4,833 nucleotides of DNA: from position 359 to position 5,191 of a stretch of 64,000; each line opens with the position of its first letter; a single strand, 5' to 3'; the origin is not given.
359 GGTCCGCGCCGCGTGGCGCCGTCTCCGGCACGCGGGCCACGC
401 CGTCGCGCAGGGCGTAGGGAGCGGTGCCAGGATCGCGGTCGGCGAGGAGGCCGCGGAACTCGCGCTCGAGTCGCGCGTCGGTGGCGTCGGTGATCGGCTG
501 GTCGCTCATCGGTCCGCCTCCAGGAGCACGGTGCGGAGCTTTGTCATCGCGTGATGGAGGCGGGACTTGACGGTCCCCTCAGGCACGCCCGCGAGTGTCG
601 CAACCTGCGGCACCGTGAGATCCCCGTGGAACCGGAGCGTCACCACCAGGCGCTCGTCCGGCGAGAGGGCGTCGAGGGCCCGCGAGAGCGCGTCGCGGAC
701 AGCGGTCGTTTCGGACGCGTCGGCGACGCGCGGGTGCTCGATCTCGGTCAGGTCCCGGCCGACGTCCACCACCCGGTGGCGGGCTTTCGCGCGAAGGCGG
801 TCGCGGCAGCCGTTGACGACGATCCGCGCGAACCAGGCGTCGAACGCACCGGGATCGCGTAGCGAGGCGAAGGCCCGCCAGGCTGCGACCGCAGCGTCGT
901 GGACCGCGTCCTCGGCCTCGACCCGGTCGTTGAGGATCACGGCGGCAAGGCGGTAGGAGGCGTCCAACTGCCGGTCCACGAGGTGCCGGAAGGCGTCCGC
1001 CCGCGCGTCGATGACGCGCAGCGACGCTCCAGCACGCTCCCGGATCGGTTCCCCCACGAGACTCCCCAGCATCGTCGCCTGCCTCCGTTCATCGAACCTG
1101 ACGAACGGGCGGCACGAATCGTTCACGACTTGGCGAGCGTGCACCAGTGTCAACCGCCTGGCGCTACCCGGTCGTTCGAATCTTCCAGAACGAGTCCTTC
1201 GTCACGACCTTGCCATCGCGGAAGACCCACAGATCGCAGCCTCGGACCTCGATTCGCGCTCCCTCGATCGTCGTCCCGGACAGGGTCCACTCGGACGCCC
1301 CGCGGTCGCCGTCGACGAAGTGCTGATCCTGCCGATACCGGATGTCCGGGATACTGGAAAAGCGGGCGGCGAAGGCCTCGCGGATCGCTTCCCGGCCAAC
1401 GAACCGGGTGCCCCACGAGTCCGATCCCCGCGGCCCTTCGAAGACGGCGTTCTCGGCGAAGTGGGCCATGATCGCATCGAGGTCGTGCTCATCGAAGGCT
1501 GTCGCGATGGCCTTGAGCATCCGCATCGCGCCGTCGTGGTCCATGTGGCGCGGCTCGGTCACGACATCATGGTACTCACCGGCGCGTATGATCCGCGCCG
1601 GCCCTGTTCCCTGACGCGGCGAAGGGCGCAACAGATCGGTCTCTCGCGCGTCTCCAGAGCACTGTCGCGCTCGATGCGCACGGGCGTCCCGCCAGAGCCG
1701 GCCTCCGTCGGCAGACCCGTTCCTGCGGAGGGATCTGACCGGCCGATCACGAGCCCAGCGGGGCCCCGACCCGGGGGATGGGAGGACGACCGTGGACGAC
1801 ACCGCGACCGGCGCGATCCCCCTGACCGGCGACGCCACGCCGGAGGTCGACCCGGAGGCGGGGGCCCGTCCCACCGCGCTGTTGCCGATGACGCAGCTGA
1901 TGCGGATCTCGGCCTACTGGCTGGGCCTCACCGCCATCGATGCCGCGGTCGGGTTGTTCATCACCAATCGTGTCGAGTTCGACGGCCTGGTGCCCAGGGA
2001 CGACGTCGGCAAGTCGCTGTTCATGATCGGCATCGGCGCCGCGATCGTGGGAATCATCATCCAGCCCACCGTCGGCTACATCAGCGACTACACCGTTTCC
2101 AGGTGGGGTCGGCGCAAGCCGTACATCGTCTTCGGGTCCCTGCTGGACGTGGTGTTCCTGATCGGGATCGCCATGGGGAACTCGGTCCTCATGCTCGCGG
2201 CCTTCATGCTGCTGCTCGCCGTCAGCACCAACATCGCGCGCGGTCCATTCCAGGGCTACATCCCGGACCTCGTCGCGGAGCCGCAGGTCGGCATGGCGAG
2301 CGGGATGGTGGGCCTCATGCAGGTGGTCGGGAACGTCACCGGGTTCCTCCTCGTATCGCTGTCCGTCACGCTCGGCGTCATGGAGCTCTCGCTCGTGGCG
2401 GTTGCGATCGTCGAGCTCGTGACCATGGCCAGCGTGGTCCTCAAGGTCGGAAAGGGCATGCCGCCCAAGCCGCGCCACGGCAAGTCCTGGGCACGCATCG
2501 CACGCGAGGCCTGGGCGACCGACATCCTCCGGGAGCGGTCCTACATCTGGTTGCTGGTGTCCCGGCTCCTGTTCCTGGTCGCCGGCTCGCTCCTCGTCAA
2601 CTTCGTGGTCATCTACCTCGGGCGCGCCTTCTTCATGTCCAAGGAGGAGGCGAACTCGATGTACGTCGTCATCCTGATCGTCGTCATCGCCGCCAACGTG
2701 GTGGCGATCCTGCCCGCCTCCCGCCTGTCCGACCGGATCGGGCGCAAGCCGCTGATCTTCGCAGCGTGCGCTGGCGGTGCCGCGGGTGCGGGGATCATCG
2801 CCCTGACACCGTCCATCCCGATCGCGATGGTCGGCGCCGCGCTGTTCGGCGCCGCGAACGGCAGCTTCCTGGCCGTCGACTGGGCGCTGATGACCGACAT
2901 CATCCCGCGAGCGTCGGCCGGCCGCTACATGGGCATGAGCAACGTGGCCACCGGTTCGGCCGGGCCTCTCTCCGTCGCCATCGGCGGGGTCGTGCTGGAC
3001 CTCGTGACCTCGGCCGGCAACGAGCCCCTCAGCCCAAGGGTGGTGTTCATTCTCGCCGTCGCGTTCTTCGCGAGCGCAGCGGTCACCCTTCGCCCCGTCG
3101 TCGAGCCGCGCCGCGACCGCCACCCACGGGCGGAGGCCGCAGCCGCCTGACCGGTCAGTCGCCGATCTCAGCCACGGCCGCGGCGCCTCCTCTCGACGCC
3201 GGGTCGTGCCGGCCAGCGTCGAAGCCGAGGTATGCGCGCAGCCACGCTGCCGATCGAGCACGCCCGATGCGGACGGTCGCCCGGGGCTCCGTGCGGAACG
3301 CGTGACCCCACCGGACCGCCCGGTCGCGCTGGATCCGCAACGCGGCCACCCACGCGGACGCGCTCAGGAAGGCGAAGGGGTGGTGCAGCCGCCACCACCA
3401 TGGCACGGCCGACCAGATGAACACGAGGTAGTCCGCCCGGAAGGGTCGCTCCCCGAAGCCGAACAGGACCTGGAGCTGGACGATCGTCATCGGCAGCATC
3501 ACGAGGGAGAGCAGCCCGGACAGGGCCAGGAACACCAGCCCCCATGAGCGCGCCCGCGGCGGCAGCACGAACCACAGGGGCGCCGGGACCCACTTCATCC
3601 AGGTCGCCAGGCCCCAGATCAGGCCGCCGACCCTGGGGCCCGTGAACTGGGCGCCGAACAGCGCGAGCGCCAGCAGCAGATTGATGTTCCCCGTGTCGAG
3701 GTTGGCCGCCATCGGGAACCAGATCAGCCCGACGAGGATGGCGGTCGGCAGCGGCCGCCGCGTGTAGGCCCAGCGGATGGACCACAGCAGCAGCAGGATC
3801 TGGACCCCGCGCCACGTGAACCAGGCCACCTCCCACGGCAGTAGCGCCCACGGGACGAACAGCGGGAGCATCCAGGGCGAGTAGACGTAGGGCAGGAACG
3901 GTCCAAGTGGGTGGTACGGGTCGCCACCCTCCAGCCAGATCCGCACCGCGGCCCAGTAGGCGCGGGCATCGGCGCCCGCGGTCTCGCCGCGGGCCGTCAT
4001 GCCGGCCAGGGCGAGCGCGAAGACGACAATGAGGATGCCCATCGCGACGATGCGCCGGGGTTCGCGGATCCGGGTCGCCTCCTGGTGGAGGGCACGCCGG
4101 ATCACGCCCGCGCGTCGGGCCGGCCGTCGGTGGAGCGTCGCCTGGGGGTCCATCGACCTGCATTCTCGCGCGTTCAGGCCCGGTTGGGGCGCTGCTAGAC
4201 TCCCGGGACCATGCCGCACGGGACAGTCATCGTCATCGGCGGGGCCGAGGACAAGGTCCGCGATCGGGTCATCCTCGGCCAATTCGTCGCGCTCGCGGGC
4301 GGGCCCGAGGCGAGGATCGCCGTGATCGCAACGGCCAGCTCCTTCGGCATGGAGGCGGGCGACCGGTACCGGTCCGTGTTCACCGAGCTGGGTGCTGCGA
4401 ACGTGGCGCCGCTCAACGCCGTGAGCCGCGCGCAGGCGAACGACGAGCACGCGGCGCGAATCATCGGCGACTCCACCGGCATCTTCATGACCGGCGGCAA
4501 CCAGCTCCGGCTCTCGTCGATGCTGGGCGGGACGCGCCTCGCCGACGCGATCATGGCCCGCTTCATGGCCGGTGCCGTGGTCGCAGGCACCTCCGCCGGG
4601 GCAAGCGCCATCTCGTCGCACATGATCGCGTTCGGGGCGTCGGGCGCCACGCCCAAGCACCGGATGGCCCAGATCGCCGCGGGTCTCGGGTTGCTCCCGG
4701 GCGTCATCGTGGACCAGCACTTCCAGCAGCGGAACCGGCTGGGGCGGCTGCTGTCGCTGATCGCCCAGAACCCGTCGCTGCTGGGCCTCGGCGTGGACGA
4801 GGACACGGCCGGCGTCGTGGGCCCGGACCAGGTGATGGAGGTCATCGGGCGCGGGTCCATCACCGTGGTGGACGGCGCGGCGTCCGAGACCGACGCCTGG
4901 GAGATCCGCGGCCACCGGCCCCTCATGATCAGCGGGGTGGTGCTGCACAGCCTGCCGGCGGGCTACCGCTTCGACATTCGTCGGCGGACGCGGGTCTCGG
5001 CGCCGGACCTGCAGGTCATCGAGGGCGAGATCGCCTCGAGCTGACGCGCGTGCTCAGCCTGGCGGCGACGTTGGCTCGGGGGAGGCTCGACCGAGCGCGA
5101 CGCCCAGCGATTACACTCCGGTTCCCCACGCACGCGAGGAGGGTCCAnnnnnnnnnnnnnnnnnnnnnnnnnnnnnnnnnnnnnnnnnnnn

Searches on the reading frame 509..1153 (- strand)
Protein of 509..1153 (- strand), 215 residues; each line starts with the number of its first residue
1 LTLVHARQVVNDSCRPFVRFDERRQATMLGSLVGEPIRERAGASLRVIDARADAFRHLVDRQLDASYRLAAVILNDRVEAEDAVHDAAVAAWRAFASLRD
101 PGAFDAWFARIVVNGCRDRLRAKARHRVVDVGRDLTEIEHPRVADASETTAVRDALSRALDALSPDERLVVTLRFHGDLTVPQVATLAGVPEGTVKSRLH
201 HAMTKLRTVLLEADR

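Call 47: search_protein_families(library=pfam, proteins=[window:509-1153:-], max_evalue=0.0001)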
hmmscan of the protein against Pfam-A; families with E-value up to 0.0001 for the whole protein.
window:509-1153:- (215 aa): 3 families
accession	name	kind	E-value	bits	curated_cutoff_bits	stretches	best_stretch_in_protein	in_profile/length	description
PF04545.22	Sigma70_r4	-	4.9e-14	52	24.1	1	159-207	1-49/50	Sigma-70, region 4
PF08281.18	Sigma70_r4_2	-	8.1e-13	48.3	25.7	1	154-206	2-54/54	Sigma-70, region 4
PF04542.20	Sigma70_r2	-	9.3e-13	48.2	24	1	58-125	1-70/71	Sigma-70 region 2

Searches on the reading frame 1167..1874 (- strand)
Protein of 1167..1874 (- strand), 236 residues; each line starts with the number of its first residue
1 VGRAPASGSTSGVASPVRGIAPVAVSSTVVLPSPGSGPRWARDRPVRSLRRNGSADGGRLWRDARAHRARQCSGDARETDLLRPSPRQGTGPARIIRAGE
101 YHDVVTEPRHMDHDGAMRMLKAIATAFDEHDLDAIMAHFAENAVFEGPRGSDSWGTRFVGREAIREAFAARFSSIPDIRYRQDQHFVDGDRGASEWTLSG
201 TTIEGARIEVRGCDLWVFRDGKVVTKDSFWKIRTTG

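Call 47: search_protein_families(library=pfam, proteins=[window:1167-1874:-], max_evalue=0.0001)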
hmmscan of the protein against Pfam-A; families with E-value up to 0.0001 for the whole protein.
window:1167-1874:- (236 aa): 5 families
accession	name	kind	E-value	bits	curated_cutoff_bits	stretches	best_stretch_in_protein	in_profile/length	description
PF12680.13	SnoaL_2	-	3.3e-24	85.9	27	1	123-224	4-100/102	SnoaL-like domain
PF07366.18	SnoaL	-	2.7e-14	53.5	28.4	1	119-227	3-114/126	SnoaL-like polyketide cyclase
PF14534.12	DUF4440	-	5.5e-06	27.2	25.2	1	121-220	6-102/107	Domain of unknown function (DUF4440)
PF13577.12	SnoaL_4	-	1.6e-05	25.3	24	1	117-206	10-97/126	SnoaL-like domain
PF13474.12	SnoaL_3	-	7.7e-05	23.5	22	0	120-184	5-65/121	SnoaL-like domain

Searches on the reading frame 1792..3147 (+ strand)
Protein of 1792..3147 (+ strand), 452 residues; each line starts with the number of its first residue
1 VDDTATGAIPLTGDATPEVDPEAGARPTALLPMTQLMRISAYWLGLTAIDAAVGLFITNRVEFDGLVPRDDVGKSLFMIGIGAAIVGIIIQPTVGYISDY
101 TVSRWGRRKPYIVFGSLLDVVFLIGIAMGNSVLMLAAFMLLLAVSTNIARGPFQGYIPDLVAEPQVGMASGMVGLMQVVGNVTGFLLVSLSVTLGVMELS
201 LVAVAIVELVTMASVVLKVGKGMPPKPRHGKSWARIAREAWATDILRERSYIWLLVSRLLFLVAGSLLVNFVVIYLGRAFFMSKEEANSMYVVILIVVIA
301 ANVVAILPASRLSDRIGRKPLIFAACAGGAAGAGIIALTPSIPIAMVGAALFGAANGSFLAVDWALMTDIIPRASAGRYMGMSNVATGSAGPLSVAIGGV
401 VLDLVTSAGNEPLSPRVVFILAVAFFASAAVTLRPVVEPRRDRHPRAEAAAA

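Call 47: search_protein_families(library=pfam, proteins=[window:1792-3147:+], max_evalue=0.0001)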
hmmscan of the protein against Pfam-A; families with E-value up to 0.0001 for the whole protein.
window:1792-3147:+ (452 aa): 4 families
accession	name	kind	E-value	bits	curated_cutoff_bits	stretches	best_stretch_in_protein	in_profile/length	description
PF07690.21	MFS_1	-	4.4e-28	98.6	33.4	2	257-449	4-187/347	Major Facilitator Superfamily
PF13347.12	MFS_2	-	2.7e-14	53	27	1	78-432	37-412/427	MFS/sugar transport protein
PF12832.13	MFS_1_like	-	6.2e-08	32.5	25.2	1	183-404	145-364/373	MFS_1 like family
PF00083.30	Sugar_tr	-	1.2e-06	28.1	22.3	1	245-387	245-395/452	Sugar (and other) transporter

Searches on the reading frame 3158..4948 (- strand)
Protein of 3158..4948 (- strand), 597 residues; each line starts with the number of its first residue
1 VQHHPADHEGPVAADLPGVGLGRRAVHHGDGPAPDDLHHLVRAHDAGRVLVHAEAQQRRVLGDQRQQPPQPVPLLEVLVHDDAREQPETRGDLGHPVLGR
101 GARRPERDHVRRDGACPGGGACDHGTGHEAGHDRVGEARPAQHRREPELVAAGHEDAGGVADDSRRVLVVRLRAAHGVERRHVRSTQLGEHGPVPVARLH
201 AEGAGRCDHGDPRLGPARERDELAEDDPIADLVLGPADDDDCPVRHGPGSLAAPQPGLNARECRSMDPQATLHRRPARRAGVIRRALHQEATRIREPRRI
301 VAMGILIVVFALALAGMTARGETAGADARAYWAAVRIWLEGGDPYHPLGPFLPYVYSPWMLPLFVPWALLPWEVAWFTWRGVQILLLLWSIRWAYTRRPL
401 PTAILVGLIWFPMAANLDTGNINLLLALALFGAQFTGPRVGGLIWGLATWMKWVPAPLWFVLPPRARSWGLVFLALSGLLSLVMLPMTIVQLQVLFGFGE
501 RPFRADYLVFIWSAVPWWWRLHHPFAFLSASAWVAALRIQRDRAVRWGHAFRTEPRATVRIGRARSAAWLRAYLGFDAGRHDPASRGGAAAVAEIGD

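Call 47: search_protein_families(library=pfam, proteins=[window:3158-4948:-], max_evalue=0.0001)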
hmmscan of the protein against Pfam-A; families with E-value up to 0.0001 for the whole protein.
window:3158-4948:- (597 aa): 1 family
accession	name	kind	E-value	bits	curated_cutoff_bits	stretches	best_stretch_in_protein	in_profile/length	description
PF09594.16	GT87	-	4e-08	33.7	25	1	354-539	1-214/237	Glycosyltransferase family 87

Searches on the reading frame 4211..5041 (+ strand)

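Call 47: search_protein_families(library=pfam, proteins=[window:4211-5041:+], max_evalue=0.0001)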
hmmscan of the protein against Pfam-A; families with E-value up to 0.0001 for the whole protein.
window:4211-5041:+ (277 aa): 1 family
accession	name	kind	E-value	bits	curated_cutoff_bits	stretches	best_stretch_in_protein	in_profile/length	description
PF03575.23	Peptidase_S51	-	1.2e-22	81.1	23.9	1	7-203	2-198/206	Peptidase family S51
